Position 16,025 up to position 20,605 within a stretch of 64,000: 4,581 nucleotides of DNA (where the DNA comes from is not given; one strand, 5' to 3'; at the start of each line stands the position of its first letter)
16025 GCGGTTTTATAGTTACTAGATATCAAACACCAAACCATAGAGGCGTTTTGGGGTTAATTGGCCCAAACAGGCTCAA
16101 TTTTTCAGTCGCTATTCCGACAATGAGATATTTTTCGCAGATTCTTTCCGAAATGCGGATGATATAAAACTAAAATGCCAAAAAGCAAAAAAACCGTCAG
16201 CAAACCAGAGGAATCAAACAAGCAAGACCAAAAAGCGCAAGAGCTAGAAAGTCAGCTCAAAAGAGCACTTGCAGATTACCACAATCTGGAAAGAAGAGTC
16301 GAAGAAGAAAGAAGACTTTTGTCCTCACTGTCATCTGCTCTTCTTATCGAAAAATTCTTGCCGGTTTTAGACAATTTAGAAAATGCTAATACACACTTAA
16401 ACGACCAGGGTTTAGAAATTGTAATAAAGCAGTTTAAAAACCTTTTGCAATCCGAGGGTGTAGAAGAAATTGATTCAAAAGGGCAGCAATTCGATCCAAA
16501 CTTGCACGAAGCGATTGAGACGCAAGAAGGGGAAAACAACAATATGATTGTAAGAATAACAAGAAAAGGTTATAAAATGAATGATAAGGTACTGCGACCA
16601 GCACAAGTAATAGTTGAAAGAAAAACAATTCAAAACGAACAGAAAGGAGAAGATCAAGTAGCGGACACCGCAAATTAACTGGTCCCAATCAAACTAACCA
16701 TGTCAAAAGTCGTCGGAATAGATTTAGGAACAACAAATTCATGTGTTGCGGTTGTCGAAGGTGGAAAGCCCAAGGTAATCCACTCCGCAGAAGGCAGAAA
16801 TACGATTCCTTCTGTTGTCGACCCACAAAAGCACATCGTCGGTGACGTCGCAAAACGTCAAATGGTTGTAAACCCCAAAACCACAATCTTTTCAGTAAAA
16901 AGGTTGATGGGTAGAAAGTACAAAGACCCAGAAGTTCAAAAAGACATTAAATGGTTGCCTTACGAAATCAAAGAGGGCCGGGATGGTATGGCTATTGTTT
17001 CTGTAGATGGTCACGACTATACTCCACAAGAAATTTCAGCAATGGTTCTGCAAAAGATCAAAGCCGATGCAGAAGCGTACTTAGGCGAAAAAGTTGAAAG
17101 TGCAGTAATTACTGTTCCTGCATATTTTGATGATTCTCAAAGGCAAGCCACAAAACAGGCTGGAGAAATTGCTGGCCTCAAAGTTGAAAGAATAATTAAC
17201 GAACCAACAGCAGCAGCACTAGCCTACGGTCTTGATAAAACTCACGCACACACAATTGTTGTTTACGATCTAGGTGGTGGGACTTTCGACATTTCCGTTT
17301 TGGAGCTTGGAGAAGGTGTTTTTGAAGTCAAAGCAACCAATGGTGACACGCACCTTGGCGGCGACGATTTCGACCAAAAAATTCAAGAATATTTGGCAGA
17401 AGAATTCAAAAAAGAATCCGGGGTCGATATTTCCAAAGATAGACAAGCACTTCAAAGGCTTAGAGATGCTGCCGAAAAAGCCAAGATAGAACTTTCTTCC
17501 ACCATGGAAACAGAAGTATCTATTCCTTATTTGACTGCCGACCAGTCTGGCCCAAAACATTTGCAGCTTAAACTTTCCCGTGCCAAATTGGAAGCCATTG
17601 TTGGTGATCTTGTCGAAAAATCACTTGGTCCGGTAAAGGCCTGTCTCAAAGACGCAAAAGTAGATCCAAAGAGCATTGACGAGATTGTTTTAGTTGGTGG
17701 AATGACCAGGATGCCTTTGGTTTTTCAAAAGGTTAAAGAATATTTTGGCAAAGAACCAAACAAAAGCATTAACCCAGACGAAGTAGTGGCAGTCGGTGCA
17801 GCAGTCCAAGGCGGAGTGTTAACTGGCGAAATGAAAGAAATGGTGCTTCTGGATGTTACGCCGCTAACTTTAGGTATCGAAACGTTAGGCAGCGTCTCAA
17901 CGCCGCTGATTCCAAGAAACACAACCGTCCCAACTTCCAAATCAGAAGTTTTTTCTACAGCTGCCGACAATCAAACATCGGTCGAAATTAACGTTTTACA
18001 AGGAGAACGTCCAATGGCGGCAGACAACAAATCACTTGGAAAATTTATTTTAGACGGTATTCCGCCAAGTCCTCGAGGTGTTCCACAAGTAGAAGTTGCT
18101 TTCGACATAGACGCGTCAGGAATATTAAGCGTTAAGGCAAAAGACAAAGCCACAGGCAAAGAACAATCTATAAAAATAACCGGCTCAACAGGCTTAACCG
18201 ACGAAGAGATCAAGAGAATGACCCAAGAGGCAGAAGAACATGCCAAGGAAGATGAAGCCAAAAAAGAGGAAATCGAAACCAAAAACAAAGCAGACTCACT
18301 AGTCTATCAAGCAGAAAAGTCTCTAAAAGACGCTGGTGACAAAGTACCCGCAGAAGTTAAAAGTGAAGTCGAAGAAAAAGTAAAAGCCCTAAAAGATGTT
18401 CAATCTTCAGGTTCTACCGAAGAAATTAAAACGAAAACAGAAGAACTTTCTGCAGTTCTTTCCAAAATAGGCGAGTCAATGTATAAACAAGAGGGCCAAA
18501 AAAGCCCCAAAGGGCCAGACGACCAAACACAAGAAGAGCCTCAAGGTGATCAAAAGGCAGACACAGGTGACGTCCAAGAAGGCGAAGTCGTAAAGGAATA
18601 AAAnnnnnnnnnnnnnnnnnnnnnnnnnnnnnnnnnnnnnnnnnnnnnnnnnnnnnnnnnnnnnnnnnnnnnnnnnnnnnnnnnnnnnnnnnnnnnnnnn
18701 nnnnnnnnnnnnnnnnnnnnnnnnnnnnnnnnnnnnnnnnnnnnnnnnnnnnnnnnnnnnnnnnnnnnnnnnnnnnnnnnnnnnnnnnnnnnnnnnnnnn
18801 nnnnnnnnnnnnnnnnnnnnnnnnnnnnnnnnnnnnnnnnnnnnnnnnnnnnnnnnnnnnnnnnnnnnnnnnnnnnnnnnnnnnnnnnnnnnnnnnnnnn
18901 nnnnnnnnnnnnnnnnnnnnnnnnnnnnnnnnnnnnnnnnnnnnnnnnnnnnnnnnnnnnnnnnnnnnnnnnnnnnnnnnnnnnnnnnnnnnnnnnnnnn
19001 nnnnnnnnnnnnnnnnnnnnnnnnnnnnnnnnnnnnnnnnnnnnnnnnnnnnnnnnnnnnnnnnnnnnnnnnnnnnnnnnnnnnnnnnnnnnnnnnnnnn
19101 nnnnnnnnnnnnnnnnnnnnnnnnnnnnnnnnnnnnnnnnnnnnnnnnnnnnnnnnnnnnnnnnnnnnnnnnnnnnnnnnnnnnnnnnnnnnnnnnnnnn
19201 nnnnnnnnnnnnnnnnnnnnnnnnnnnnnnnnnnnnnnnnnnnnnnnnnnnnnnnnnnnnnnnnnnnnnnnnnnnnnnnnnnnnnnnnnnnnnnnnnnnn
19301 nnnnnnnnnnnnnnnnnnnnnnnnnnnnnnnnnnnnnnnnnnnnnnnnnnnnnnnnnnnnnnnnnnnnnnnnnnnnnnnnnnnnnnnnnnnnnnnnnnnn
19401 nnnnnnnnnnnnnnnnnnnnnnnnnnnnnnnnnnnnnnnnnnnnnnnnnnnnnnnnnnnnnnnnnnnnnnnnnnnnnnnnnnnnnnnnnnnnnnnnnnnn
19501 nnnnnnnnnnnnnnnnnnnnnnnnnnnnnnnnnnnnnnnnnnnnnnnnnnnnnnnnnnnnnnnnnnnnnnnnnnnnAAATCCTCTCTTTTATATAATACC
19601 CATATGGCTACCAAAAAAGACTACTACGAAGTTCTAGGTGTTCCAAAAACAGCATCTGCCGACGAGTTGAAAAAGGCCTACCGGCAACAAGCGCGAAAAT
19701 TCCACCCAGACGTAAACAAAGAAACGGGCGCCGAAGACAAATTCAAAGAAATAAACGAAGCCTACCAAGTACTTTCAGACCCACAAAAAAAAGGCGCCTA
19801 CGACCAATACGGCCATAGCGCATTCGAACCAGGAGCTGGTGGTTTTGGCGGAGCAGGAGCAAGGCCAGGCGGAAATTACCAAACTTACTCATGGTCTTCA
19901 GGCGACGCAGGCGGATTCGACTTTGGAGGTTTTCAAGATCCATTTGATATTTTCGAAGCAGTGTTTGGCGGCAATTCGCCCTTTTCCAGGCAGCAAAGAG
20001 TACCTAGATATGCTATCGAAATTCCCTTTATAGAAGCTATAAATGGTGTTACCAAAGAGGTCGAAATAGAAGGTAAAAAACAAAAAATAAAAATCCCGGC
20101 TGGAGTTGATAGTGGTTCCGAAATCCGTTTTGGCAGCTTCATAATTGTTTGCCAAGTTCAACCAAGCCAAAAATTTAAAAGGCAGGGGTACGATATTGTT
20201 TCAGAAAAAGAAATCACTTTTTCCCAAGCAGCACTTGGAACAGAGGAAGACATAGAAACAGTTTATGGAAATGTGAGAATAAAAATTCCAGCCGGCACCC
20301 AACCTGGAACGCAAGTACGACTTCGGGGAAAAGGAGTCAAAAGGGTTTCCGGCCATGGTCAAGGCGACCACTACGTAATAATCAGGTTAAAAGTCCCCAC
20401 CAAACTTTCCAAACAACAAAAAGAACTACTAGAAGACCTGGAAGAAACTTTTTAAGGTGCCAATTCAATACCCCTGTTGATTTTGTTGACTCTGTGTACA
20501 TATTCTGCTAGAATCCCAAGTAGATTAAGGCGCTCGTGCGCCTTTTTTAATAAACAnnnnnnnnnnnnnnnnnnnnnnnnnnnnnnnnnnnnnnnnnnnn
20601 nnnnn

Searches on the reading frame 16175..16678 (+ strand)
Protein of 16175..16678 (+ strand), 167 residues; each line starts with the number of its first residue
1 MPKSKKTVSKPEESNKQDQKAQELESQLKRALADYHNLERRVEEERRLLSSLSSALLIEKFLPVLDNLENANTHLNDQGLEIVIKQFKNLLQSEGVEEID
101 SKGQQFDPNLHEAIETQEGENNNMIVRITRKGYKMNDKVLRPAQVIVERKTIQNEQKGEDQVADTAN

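Call 77: search_protein_families(library=pfam, proteins=[window:16175-16678:+], max_evalue=0.0001)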
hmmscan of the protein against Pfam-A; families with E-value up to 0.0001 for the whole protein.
window:16175-16678:+ (167 aa): 1 family
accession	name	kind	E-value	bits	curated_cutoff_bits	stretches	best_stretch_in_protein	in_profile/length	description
PF01025.24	GrpE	-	7.7e-38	130.2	25.8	1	6-148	12-164/165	GrpE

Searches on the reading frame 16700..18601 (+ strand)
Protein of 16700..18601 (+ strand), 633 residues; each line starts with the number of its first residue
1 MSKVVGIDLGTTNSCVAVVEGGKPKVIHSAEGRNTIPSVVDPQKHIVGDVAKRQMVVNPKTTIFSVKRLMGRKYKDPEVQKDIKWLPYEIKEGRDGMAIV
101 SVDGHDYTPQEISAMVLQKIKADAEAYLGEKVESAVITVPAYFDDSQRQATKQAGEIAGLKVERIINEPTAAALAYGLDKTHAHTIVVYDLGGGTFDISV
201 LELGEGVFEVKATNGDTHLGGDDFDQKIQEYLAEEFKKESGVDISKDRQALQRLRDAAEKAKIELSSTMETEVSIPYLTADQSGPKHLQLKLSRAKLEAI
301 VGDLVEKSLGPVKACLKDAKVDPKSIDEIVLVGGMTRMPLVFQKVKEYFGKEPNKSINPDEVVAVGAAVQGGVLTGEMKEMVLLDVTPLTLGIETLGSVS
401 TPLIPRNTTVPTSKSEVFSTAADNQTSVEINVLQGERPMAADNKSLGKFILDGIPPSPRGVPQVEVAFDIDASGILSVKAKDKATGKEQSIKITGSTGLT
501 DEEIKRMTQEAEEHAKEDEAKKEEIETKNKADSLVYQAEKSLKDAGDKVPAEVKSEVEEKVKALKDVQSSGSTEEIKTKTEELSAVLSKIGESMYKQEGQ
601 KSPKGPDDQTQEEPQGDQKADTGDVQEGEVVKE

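Call 10: search_protein_families(library=pfam, proteins=[window:16700-18601:+], max_evalue=0.00001)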
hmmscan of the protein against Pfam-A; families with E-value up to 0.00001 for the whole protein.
window:16700-18601:+ (633 aa): 2 families
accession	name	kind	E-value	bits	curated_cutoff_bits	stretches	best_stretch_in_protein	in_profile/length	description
PF00012.26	HSP70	-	2.9e-259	861.8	20.6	1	4-596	1-599/599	Hsp70 protein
PF06723.19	MreB_Mbl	-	1.9e-16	60.3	27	1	118-366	79-314/327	MreB/Mbl protein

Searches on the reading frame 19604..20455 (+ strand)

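Call 77: search_protein_families(library=pfam, proteins=[window:19604-20455:+], max_evalue=0.0001)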
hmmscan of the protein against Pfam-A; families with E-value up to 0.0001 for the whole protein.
window:19604-20455:+ (283 aa): 2 families
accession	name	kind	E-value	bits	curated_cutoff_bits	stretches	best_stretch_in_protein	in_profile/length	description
PF01556.23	DnaJ_C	-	4.3e-31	108.4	26.6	1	135-265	2-152/152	DnaJ C terminal domain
PF00226.36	DnaJ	-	3.8e-27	94.6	27.8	1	6-67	1-63/63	DnaJ domain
